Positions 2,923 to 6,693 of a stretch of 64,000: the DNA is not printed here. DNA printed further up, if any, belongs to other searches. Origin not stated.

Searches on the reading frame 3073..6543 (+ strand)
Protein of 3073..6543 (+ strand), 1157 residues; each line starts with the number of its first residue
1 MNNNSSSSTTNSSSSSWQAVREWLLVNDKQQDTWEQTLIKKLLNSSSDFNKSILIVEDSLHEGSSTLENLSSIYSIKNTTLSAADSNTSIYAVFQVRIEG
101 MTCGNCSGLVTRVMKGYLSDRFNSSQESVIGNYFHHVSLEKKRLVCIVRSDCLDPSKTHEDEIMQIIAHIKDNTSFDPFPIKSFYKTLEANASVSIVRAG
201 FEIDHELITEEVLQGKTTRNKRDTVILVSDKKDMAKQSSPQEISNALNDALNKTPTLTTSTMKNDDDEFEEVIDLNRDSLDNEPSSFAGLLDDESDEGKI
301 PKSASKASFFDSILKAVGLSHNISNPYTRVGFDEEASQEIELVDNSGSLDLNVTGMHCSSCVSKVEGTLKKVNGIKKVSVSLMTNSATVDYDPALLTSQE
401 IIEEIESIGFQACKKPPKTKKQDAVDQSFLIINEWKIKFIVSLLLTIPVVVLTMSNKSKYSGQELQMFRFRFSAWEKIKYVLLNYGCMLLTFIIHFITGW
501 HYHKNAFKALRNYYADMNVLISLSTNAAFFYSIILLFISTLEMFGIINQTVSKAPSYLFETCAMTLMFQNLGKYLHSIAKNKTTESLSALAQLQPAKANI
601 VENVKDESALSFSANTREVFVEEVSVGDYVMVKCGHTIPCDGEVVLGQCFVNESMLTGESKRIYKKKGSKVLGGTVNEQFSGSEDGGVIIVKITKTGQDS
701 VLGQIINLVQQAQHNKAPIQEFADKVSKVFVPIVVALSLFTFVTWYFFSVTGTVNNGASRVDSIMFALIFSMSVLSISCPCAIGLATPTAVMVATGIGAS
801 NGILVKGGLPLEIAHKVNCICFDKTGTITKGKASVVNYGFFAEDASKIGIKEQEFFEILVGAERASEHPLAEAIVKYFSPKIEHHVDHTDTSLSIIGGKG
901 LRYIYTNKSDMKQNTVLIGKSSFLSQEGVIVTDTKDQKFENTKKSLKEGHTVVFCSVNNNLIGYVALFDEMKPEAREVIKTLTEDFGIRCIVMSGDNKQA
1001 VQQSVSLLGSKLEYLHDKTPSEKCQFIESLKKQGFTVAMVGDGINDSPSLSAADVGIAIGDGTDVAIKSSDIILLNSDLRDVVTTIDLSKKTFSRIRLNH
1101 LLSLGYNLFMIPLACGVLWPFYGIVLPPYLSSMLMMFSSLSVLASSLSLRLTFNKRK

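Call 13: find_encoding_contigs(protein=window:3073-6543:+, flank=10000, max_places=2)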
Protein window:3073-6543:+ (1157 aa): no gene with exactly this product is on record in the collection.

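Call 56: search_protein_families(library=pfam, proteins=[window:3073-6543:+], max_evalue=0.00001)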
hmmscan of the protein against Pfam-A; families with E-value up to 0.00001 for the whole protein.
window:3073-6543:+ (1157 aa): 3 families
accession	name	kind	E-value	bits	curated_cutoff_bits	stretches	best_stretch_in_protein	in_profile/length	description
PF00122.25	E1-E2_ATPase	-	2.9e-48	164.2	28.1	1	615-799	14-179/181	E1-E2 ATPase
PF00702.32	Hydrolase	-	2.5e-24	87.2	26.4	1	818-1054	2-191/191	haloacid dehalogenase-like hydrolase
PF00403.32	HMA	-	2.1e-21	76.5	24.8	1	351-410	2-61/62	Heavy-metal-associated domain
